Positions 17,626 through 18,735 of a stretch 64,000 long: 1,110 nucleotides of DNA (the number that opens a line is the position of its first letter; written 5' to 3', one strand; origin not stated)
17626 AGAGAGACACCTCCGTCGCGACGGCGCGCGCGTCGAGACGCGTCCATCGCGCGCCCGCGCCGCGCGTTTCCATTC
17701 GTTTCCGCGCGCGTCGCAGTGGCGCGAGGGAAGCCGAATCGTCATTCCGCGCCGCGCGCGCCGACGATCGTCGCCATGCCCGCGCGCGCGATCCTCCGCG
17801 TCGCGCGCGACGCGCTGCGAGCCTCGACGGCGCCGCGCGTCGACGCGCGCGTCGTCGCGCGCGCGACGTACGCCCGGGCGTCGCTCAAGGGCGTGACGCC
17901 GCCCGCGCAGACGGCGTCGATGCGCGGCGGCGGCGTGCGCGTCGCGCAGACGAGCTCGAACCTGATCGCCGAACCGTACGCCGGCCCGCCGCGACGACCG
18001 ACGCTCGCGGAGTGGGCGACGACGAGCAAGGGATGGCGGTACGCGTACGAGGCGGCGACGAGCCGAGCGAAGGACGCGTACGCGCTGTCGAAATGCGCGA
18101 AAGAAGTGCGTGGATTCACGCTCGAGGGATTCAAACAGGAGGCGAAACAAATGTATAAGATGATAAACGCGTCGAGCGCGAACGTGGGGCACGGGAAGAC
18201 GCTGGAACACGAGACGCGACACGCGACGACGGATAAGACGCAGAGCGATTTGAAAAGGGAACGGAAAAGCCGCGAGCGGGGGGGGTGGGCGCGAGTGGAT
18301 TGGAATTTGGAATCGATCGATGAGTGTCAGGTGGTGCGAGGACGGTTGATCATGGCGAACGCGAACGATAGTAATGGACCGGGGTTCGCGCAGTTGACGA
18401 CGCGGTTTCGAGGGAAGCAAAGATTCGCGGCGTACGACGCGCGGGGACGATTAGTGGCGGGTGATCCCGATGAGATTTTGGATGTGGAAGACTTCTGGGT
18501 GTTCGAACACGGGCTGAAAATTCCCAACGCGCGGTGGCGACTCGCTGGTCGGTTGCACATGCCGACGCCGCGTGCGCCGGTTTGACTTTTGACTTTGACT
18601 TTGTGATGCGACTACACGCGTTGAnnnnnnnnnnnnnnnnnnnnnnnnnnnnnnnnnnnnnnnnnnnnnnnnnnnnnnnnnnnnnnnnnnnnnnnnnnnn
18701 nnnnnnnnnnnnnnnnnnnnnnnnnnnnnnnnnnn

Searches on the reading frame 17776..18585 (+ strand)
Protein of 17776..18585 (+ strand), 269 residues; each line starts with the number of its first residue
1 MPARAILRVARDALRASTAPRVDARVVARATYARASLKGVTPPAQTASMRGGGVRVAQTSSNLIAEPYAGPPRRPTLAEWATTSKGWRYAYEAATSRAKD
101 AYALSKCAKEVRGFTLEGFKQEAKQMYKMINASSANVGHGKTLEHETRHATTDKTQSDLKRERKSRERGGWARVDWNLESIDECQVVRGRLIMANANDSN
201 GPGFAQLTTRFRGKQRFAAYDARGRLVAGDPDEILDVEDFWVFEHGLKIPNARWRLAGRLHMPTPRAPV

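Call 52: search_protein_families(library=pfam, proteins=[window:17776-18585:+], max_evalue=0.001)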
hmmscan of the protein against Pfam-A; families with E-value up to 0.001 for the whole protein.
window:17776-18585:+ (269 aa): 1 family
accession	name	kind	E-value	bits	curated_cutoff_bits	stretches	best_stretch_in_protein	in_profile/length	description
PF04280.21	Tim44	-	4.5e-15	56.5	29.6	1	104-258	5-144/147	Tim44-like domain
